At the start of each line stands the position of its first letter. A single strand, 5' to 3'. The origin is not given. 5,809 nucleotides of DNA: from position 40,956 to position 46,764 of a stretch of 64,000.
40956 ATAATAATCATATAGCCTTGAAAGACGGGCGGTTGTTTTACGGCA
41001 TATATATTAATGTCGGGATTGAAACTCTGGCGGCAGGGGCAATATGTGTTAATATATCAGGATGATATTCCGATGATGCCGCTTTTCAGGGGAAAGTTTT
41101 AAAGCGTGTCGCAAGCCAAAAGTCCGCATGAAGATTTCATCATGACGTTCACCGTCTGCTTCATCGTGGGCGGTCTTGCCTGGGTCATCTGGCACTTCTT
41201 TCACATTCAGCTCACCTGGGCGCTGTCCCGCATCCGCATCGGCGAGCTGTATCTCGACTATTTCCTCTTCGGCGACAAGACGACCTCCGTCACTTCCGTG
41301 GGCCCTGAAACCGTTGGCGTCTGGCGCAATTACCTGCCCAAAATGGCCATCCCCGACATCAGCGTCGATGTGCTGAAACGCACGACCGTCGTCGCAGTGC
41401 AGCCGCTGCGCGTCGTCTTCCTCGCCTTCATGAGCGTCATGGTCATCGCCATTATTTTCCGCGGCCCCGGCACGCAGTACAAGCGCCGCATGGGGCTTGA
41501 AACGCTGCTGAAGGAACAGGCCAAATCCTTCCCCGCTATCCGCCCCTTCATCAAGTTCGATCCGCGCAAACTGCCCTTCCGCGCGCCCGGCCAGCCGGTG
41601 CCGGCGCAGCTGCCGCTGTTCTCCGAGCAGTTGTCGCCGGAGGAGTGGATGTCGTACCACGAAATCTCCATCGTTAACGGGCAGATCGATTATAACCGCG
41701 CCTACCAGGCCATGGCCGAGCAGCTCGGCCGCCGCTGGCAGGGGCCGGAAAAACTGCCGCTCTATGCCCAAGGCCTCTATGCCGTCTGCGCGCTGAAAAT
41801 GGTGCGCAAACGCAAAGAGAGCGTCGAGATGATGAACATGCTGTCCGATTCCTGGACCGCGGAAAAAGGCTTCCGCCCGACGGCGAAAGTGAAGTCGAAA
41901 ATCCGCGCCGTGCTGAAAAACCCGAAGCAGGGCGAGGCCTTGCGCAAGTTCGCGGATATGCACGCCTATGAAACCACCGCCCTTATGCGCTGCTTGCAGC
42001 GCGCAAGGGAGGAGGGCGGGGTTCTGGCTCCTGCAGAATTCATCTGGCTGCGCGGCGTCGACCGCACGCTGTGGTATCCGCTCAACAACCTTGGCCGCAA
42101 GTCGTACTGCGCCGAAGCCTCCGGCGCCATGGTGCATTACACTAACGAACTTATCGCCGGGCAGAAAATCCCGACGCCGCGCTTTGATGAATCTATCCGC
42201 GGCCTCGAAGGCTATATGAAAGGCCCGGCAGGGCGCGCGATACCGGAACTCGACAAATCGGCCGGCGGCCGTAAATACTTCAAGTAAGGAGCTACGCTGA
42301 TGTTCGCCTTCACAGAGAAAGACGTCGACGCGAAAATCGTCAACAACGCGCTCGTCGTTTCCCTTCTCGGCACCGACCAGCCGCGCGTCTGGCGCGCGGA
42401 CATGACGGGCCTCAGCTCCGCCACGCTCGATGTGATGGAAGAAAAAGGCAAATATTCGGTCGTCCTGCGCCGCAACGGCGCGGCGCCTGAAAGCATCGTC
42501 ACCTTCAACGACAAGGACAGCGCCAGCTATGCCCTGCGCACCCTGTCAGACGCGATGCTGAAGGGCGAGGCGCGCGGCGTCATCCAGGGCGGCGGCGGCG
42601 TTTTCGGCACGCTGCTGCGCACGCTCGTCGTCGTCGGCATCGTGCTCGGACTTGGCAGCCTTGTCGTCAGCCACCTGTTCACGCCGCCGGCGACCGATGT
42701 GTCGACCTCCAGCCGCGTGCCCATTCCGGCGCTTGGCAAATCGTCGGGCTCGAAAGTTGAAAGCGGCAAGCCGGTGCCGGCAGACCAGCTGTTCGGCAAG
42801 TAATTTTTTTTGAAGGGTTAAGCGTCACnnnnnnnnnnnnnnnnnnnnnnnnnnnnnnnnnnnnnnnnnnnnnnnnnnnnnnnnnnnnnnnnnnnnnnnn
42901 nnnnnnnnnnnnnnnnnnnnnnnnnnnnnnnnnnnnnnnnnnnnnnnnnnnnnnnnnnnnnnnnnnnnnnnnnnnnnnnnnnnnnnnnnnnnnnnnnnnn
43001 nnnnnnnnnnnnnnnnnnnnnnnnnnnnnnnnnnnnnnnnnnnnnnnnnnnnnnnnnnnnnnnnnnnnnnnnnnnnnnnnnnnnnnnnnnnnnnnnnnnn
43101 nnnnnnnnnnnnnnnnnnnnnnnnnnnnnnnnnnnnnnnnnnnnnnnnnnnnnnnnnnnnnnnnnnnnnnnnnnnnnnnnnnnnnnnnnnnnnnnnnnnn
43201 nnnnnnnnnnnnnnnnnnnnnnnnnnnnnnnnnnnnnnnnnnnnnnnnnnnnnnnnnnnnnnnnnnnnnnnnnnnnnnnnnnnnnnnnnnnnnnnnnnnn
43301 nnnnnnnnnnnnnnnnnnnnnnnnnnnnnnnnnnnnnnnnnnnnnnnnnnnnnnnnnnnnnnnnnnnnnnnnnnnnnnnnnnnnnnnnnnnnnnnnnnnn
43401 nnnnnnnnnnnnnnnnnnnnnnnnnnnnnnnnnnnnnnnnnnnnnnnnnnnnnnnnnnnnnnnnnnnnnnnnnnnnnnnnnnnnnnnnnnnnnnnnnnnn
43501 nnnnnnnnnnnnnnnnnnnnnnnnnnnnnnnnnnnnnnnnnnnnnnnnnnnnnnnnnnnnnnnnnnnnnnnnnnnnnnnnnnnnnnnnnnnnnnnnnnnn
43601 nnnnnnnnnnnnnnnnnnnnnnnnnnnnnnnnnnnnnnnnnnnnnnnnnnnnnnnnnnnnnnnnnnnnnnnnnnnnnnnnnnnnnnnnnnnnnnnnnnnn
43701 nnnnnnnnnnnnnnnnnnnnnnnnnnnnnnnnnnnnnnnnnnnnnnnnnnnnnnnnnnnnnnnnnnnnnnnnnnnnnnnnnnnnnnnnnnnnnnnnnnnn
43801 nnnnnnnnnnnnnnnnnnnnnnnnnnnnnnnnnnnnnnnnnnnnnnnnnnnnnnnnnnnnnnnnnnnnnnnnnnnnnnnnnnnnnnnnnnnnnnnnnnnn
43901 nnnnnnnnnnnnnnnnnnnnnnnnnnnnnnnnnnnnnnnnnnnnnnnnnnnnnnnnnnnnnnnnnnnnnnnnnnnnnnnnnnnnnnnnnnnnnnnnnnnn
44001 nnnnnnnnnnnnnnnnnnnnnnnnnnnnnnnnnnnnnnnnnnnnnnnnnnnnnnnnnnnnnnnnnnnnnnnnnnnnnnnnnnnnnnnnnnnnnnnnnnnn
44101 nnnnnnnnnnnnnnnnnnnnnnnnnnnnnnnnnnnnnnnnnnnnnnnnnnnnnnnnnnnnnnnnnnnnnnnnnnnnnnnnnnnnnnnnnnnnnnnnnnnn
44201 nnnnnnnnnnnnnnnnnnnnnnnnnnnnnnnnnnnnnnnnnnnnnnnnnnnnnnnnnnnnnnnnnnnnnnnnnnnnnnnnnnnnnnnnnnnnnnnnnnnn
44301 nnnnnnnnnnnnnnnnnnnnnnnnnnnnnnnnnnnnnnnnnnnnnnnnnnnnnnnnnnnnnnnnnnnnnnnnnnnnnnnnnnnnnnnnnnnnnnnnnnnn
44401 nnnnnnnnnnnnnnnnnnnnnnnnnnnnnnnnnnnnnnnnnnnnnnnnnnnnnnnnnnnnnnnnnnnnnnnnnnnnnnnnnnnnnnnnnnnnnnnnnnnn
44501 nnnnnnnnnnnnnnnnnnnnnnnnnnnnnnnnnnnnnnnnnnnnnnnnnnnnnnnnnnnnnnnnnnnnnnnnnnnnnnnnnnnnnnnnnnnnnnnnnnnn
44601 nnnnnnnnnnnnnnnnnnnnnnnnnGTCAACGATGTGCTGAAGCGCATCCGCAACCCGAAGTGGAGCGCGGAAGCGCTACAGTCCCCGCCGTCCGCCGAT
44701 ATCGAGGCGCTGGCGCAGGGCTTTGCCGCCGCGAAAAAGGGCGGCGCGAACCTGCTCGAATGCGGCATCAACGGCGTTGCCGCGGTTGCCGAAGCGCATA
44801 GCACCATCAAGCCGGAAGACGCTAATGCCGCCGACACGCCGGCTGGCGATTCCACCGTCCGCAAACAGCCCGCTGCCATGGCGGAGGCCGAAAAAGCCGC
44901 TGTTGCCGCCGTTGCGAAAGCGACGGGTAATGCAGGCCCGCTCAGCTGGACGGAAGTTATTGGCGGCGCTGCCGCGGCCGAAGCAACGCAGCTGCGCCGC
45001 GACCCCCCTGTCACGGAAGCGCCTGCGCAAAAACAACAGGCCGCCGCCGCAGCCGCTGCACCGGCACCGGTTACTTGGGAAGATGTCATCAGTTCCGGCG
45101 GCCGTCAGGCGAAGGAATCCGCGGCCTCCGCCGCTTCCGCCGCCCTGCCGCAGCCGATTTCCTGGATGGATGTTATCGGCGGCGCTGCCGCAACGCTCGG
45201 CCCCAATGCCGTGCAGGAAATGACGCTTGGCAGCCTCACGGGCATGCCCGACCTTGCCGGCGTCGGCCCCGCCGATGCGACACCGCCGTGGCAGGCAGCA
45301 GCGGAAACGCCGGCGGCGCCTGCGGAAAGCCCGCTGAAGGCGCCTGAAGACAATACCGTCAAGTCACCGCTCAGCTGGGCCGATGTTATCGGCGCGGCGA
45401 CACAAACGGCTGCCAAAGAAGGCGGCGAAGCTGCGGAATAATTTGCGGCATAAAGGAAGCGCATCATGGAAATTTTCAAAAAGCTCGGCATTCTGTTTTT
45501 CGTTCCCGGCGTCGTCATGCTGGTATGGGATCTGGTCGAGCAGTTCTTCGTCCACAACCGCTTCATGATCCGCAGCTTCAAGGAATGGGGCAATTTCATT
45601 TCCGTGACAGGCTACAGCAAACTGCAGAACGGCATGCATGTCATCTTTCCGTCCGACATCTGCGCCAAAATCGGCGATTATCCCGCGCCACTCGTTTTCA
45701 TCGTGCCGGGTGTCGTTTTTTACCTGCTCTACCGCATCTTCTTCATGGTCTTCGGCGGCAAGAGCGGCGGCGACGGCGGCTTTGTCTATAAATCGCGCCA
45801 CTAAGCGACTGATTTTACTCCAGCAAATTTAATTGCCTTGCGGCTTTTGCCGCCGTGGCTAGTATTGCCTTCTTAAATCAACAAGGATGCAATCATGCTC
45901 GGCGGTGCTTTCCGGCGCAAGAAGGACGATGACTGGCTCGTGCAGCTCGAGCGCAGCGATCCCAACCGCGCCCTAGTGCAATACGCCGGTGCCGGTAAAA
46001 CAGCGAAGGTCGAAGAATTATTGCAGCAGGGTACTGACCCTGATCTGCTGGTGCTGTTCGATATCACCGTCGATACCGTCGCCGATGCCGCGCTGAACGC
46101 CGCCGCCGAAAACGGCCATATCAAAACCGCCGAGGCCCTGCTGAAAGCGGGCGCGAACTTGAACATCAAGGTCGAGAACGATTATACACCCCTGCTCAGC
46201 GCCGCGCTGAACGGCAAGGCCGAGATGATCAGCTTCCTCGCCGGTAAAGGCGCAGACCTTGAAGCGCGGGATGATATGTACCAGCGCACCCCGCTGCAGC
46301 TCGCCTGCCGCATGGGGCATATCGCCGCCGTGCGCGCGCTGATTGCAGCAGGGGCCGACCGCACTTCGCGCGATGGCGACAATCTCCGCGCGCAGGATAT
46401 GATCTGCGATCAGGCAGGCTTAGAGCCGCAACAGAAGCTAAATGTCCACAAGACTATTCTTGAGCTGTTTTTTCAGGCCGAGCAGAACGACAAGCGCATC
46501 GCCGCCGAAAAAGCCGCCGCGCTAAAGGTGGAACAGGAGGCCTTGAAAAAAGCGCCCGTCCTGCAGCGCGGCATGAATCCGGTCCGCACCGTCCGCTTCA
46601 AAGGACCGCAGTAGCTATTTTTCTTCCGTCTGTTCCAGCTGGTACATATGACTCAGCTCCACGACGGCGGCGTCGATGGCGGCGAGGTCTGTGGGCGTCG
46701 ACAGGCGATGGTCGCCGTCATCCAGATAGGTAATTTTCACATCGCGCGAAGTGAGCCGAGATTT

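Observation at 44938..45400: DotL-like C-terminal tail carries four 'P-x-[ST]-W-x-[DE]-V-I-[GS]' repeats in an Ala/Pro-rich linker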

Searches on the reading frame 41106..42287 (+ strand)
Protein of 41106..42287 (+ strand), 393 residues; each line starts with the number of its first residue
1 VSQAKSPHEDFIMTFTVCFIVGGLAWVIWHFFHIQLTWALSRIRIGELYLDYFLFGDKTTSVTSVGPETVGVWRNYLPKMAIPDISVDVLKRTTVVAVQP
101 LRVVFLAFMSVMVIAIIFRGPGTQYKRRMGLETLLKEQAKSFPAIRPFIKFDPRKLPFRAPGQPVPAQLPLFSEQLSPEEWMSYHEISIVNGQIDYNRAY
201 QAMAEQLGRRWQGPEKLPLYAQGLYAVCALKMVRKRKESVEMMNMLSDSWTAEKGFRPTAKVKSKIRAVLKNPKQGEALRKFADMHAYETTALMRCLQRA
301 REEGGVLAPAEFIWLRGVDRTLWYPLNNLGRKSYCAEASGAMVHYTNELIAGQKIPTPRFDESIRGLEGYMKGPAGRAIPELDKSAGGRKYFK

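Call 4: search_protein_families(library=pfam, proteins=[window:41106-42287:+], max_evalue=0.01)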
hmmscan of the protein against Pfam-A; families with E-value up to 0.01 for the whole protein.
window:41106-42287:+ (393 aa): 1 family
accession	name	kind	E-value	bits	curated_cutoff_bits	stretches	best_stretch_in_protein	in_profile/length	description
PF23127.1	DotM_C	-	8.4e-49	166.5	27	1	198-368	2-171/172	DotM, C-terminal cytoplasmic domain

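Call 6: search_protein_families(library=ncbifam, proteins=[window:41106-42287:+], max_evalue=0.01)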
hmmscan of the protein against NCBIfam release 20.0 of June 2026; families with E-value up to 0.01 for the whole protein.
window:41106-42287:+ (393 aa): 1 family
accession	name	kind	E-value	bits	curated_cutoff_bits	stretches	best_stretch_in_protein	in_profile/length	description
NF033890.1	DotM_IcmP_IVB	equivalog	2.6e-49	168.2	230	1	17-370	6-348/356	type IVB secretion system coupling complex protein DotM/IcmP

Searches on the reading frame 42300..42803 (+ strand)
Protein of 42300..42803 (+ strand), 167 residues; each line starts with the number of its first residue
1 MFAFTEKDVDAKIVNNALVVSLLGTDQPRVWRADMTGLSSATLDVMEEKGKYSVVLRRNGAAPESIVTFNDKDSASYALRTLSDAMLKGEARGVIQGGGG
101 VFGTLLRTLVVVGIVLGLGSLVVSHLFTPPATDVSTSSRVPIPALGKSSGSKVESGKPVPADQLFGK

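Call 4: search_protein_families(library=pfam, proteins=[window:42300-42803:+], max_evalue=0.01)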
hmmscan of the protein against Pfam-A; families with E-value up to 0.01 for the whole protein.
window:42300-42803:+ (167 aa): 0 families

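Call 6: search_protein_families(library=ncbifam, proteins=[window:42300-42803:+], max_evalue=0.01)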
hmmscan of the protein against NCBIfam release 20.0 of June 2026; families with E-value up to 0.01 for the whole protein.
window:42300-42803:+ (167 aa): 0 families

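Call 44: find_homologous_proteins(query=window:42300-42803:+, max_evalue=0.001)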
Query window:42300-42803:+ (167 aa): 10 proteins with E <= 0.001 among 196 candidates.
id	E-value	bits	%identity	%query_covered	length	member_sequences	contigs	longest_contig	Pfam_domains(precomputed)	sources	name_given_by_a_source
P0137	3.3e-99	347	99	100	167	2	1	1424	-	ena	-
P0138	4.5e-85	301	84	100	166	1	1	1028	-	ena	-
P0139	6.9e-38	148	51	100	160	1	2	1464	-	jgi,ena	-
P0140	1.2e-30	125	43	99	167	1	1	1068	-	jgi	jgi:hypothetical protein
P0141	7.7e-29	119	45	99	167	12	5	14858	-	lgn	-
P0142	2.0e-28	117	41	99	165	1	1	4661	-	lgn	-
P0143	1.7e-27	114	42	100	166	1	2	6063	-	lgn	-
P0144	1.3e-26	111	41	99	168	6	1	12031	-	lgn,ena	-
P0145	3.0e-26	110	39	99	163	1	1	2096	-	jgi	-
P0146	8.0e-26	109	39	99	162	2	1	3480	-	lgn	-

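Call 48: search_protein_families(library=phrogs, proteins=[window:42300-42803:+], max_evalue=0.01)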
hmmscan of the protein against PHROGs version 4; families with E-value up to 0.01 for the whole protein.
window:42300-42803:+ (167 aa): 0 families

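Call 52: predict_structure(alignment_id=A3)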
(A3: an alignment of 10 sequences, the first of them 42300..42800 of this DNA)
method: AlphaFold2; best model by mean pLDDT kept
length: 167 residues; sequences in the alignment: 10
mean_pLDDT: 63.3   pTM: 0.44
mean pLDDT of the five models: 63.3, 63.1, 62.7, 61.4, 60.9
residues with pLDDT >= 90: 0; 70-90: 67; 50-70: 59; < 50: 41
segments of 3 or more residues with pLDDT < 50: 1-3, 95-101, 128-154
pLDDT, mean of each block of 10 residues (from residue 1): 55 73 68 71 85 84 82 83 75 46 55 64 52 36 37 51 56
secondary structure, 60 per line:
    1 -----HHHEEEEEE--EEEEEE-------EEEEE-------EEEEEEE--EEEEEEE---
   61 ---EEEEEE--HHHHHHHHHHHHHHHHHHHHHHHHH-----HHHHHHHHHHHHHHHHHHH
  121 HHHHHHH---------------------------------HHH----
elements in order: E9-14 E17-22 E30-34 E42-48 E51-57 E64-69 H72-96 H102-127

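Call 56: fold_search(model_id=the predicted structure, library=pdb)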
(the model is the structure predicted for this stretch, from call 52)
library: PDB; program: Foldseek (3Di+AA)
matches with E <= 10: 973; with E <= 0.001: 0
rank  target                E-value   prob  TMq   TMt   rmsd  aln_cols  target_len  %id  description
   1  4wj7_D                6.3e-02  0.96  0.31  0.39   6.8        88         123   10  CCM2 PTB domain in complex with KRIT1 NPxY/F3 (released 2014-12-24)
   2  4cye_B                9.5e-02  0.44  0.27  0.16   9.4       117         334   14  Crystal structure of avian FAK FERM domain FAK31-405 at 3.2A (released 2014-04-23)
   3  4ny0_A                1.0e-01  0.41  0.26  0.16   9.8       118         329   18  Crystal structure of FERM domain of human focal adhesion kinase (released 2014-03-12)
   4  3voq_B                1.3e-01  0.57  0.25  0.32   7.6        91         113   12  Crystal structure of the pleckstrin homology domain of human Sin1, a TORC2 subunit (released 2012-04-11)
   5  9kby_A                1.4e-01  0.69  0.21  0.06   7.6        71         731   15  Cryo-EM structure of DCL4-Hairpin RNA complex (released 2026-02-18)
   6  9pvg_B                1.5e-01  0.90  0.31  0.39   6.3        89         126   11  Co-crystal structure of two CCM2 PTB domains bound to a KRIT1 peptide encompassing NPxF2 and NPxF3 (released 2026-01-28)
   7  4wj7_B                1.6e-01  0.85  0.29  0.36   5.0        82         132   11  CCM2 PTB domain in complex with KRIT1 NPxY/F3 (released 2014-12-24)
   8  7drq_A                1.6e-01  0.20  0.15  0.07   9.6        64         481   22  Crystal structure of polysaccharide lyase Uly1 (released 2021-03-31)
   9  3u12_A                1.9e-01  0.54  0.25  0.35   5.7        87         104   14  The pleckstrin homology (PH) domain of USP37 (released 2011-11-09)
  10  9pvg_C                2.1e-01  0.87  0.32  0.37   6.3        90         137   11  Co-crystal structure of two CCM2 PTB domains bound to a KRIT1 peptide encompassing NPxF2 and NPxF3 (released 2026-01-28)
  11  7drq_B                2.3e-01  0.16  0.16  0.08   9.6        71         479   21  Crystal structure of polysaccharide lyase Uly1 (released 2021-03-31)
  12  7dru_G                2.3e-01  0.15  0.17  0.22  12.0        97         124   11  Crystal Structure of the Dog Lipocalin Allergen Can f 1 (released 2021-11-10)
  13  9pvg_D                2.5e-01  0.85  0.32  0.38   6.2        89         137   11  Co-crystal structure of two CCM2 PTB domains bound to a KRIT1 peptide encompassing NPxF2 and NPxF3 (released 2026-01-28)
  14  9pvg_A                2.6e-01  0.80  0.31  0.38   6.3        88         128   11  Co-crystal structure of two CCM2 PTB domains bound to a KRIT1 peptide encompassing NPxF2 and NPxF3 (released 2026-01-28)
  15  7vmb_A                2.8e-01  0.57  0.28  0.16   6.1        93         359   13  Crystal structure of IQSEC1-IQ motif, Sec7PH tandem in complex with calmodulin (released 2022-10-12)
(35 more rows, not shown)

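Call 72: search_solved_structures(query=A3, max_evalue=10)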
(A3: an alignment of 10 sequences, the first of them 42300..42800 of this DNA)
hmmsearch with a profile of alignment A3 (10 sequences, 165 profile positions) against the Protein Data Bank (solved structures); distinct sequences matched with E-value up to 10: 1.
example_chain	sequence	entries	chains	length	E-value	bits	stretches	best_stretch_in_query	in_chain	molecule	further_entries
9ome_A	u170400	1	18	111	0.9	12.6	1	41-82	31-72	Lipoprotein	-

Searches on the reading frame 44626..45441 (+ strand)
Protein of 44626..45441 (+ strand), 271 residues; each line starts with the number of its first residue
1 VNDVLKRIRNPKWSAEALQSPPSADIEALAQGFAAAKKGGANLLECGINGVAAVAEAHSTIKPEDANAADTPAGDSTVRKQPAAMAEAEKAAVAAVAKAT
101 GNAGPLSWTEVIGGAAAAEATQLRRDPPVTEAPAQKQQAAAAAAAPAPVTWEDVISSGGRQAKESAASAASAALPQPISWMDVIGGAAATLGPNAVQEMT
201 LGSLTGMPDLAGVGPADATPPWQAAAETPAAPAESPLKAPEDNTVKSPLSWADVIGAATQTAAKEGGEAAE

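Call 11: search_solved_structures(query=window:44629-45438:+, max_evalue=10, show_alignments=3)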
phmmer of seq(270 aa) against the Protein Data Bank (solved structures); distinct sequences matched with E-value up to 10: 0.

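Call 48: search_protein_families(library=phrogs, proteins=[window:44626-45441:+], max_evalue=0.01)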
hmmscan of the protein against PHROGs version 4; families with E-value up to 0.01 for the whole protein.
window:44626-45441:+ (271 aa): 0 families

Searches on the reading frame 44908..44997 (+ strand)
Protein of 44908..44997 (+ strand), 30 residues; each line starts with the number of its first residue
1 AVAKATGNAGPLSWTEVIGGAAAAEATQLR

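Call 40: search_protein_representatives(alignment_id=A2)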
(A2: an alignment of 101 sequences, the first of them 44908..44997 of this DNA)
Query: 101 sequences, 30 profile positions. Proteins with E-value up to 0.001 (for the whole library): 17; up to 1e-10: 5; up to 1e-30: 0. The best 17 are listed.
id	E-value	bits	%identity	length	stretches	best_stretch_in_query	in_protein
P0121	4.6e-19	82.9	-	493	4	2-26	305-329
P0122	6.8e-18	79.2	-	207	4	5-30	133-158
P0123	4.3e-16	73.6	-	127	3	2-23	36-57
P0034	2.6e-15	71.1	-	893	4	3-27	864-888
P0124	1.3e-13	65.8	-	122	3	3-27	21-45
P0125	5.4e-09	51.2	-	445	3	1-30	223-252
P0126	1.3e-07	46.9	-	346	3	1-27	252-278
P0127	1.7e-07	46.5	-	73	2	2-29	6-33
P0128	3.0e-07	45.7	-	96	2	1-28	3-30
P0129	6.0e-07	44.8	-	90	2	1-26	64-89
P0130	1.1e-06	44.0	-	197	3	1-30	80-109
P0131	3.9e-06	42.2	-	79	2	2-30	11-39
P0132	1.1e-05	40.9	-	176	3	3-30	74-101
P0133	4.7e-05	38.8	-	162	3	2-30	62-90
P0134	1.3e-04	37.5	-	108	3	2-28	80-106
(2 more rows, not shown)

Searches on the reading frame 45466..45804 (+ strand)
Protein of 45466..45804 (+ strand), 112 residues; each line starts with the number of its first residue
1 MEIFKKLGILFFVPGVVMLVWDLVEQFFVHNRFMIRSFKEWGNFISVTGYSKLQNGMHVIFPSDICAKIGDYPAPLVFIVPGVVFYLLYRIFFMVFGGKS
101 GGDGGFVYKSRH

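Call 4: search_protein_families(library=pfam, proteins=[window:45466-45804:+], max_evalue=0.01)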
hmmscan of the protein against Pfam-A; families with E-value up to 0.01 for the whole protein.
window:45466-45804:+ (112 aa): 0 families

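Call 6: search_protein_families(library=ncbifam, proteins=[window:45466-45804:+], max_evalue=0.01)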
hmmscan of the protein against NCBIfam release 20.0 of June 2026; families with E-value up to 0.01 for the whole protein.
window:45466-45804:+ (112 aa): 0 families

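Call 48: search_protein_families(library=phrogs, proteins=[window:45466-45804:+], max_evalue=0.01)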
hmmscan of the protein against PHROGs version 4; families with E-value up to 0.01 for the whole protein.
window:45466-45804:+ (112 aa): 0 families

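Call 73: search_solved_structures(query=window:45466-45801:+, max_evalue=10)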
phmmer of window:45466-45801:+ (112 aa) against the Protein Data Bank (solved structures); distinct sequences matched with E-value up to 10: 0.

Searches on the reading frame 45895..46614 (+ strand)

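Call 4: search_protein_families(library=pfam, proteins=[window:45895-46614:+], max_evalue=0.01)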
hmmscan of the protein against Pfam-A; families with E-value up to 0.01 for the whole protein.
window:45895-46614:+ (239 aa): 7 families
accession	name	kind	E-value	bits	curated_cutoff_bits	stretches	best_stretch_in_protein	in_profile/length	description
PF12796.13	Ank_2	-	1.4e-20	74.1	27.3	2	67-160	1-90/90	Ankyrin repeats (3 copies)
PF00023.36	Ank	-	5.1e-19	67.8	21.1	3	131-160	3-32/33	Ankyrin repeat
PF13606.12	Ank_3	-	1.8e-16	58.8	22.3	2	130-155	2-27/30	Ankyrin repeat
PF13637.12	Ank_4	-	1.4e-15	57.5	22.7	2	69-115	3-49/50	Ankyrin repeats (many copies)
PF13857.12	Ank_5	-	4.4e-09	37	27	1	82-137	1-56/56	Ankyrin repeats (many copies)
PF24521.3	Ank_KRIT1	-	0.0015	18.7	80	0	61-116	44-105/149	KRIT1 ankyrin-repeats domain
PF23745.1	ANK_LRRK2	-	0.0043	17.4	27.5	0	61-96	29-64/130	LRRK2 ANK repeat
